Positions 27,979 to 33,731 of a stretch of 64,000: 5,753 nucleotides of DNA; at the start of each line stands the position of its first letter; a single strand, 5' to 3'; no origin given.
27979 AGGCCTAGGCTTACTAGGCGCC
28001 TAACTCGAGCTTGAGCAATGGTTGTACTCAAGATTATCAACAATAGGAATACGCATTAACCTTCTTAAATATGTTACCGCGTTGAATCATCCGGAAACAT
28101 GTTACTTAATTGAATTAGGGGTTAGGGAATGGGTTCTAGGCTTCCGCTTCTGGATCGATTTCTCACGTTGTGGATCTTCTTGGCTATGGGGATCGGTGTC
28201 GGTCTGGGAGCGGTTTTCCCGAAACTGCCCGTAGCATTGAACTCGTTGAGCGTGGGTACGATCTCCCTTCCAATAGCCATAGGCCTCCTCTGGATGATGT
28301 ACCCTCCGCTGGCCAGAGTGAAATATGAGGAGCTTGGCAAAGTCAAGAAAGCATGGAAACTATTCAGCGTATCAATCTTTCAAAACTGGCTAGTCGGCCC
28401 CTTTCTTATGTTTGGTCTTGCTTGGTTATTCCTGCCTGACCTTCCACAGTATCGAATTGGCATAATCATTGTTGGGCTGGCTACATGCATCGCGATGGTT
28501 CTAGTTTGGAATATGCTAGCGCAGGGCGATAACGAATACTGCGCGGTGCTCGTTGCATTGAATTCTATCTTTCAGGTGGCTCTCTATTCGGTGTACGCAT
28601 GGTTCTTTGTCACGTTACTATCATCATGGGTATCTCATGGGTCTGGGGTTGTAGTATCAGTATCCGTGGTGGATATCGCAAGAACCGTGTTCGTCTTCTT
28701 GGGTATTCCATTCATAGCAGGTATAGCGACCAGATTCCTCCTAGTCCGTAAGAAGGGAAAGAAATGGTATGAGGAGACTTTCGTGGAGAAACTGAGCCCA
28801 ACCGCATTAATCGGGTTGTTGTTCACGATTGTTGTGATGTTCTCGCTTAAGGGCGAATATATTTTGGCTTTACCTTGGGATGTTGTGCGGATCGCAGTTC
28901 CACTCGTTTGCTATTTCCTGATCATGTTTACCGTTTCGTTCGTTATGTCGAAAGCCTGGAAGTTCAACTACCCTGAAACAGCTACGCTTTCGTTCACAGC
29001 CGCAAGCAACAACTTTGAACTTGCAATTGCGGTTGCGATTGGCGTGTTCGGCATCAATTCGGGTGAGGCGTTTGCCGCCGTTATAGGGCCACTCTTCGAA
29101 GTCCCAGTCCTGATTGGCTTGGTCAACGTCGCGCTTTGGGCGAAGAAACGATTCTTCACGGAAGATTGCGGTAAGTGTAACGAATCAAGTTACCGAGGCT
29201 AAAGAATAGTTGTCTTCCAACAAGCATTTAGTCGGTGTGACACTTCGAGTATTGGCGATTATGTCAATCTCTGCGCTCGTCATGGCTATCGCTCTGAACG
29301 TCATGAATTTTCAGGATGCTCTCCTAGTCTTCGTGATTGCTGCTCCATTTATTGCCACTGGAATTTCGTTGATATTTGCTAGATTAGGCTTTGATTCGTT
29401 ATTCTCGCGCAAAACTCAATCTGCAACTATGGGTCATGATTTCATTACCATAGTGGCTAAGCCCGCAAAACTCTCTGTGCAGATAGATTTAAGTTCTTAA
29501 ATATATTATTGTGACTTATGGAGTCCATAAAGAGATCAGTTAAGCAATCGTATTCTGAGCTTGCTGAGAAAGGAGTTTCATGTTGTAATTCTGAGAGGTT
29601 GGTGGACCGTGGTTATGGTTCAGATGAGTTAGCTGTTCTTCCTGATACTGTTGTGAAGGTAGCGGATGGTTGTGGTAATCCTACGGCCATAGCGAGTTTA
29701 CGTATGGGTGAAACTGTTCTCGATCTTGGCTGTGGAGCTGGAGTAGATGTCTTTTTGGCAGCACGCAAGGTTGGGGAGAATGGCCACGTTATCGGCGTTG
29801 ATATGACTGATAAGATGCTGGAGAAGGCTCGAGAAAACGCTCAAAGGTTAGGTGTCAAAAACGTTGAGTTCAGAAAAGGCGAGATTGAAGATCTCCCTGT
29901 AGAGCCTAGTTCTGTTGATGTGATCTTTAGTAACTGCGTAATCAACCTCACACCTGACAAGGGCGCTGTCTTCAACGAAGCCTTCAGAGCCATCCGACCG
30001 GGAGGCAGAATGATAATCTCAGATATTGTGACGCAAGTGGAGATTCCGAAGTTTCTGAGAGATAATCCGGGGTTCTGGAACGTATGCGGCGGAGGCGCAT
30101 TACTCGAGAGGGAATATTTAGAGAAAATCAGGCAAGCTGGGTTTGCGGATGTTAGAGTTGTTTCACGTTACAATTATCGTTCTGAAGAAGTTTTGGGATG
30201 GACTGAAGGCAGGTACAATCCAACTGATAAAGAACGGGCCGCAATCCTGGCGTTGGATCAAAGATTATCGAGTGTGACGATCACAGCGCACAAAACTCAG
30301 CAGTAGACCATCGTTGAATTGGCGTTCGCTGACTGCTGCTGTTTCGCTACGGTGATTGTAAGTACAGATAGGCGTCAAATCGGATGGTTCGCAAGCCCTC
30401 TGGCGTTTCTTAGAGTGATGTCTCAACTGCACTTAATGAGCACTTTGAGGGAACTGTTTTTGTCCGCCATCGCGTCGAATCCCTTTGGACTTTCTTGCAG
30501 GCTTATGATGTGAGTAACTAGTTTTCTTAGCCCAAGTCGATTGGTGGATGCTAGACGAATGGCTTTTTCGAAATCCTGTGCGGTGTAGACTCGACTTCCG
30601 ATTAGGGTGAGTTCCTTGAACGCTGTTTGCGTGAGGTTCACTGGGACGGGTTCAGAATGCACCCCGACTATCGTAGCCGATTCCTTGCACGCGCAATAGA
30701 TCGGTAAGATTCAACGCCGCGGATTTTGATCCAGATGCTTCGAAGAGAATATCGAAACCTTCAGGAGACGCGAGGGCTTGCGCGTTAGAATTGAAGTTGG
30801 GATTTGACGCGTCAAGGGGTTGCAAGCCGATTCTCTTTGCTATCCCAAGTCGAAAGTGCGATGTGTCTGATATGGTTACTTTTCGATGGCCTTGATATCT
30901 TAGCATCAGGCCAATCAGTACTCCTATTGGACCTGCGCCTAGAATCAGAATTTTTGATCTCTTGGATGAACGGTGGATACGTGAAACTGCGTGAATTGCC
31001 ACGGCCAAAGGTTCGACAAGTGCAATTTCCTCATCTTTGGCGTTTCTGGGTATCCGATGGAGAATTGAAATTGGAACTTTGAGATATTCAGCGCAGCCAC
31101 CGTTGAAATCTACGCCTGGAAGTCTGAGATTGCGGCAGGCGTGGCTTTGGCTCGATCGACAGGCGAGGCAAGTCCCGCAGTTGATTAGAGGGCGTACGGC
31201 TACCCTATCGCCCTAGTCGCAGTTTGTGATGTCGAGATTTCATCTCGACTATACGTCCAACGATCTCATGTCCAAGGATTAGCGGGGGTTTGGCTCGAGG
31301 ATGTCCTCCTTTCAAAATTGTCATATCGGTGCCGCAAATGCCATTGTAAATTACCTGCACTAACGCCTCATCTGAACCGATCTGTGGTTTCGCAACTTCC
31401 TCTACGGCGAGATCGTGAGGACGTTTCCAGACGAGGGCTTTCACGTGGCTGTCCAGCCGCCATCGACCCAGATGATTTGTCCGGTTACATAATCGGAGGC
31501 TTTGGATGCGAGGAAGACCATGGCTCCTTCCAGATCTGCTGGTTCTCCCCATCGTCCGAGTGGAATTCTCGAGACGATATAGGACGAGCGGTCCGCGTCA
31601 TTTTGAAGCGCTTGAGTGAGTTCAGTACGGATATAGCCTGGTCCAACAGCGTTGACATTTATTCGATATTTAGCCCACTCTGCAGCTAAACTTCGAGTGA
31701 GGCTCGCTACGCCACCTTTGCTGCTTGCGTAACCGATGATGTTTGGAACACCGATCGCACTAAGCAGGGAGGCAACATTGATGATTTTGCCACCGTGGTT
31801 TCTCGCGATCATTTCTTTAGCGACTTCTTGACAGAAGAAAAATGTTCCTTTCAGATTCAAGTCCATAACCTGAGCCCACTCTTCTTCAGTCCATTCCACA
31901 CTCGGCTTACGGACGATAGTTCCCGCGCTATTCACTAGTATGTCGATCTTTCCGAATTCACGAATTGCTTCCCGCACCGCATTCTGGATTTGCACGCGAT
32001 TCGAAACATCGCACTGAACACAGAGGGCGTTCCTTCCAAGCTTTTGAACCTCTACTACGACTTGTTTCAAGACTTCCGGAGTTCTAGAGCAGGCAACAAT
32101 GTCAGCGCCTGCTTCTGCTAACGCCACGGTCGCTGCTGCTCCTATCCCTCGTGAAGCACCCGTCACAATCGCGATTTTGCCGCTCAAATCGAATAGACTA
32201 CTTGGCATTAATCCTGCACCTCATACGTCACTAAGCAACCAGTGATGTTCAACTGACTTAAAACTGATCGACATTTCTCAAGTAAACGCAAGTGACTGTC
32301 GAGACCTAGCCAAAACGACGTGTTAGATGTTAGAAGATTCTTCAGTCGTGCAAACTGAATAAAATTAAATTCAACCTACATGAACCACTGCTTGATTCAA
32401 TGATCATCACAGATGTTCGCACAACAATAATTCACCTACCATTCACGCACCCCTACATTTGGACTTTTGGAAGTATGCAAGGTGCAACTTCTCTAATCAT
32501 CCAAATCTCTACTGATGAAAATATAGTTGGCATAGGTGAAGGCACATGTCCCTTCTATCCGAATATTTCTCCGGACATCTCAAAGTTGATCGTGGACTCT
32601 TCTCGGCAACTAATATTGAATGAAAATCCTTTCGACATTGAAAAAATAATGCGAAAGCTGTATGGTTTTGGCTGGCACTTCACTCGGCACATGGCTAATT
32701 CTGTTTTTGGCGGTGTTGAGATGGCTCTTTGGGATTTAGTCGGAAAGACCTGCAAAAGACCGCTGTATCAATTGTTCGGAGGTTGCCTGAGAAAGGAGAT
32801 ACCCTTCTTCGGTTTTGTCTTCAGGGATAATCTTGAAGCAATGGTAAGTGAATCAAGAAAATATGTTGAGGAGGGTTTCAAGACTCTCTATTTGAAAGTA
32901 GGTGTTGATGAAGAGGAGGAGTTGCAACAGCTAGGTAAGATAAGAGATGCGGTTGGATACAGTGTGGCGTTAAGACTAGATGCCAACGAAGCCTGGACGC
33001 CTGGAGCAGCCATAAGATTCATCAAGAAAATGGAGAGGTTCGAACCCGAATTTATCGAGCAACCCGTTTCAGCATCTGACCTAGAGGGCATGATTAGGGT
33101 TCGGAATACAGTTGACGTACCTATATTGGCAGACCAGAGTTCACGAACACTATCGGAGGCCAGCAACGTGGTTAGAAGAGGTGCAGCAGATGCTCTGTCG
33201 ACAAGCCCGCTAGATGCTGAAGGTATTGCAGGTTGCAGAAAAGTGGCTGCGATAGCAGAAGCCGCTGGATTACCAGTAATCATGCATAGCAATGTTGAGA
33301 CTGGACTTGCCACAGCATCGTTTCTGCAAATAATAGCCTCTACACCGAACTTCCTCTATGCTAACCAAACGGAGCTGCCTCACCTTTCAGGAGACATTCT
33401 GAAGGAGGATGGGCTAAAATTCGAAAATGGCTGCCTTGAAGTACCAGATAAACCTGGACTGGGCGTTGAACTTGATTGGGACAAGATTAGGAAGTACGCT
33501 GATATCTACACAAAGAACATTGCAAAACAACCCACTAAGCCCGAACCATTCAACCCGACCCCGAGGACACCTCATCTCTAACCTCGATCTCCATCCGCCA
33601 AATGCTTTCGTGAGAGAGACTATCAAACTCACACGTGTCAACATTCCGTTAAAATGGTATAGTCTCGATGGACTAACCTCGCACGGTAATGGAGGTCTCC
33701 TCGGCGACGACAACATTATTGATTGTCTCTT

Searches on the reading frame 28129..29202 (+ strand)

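Call 30: search_protein_families(library=pfam, proteins=[window:28129-29202:+], max_evalue=0.00001)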
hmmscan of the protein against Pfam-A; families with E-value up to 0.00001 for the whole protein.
window:28129-29202:+ (357 aa): 1 family
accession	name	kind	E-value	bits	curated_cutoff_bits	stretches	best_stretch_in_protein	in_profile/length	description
PF01758.21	SBF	-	5.8e-53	179.9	24.3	1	50-247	1-190/191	Sodium Bile acid symporter family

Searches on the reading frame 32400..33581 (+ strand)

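Call 30: search_protein_families(library=pfam, proteins=[window:32400-33581:+], max_evalue=0.00001)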
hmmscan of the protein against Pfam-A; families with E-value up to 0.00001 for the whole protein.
window:32400-33581:+ (393 aa): 2 families
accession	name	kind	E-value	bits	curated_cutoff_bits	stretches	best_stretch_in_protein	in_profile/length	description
PF13378.12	MR_MLE_C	-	7.4e-58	196.3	29.4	1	148-361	2-218/219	Enolase C-terminal domain-like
PF02746.21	MR_MLE_N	-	2.6e-14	53.9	22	1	9-127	5-117/117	Mandelate racemase / muconate lactonizing enzyme, N-terminal domain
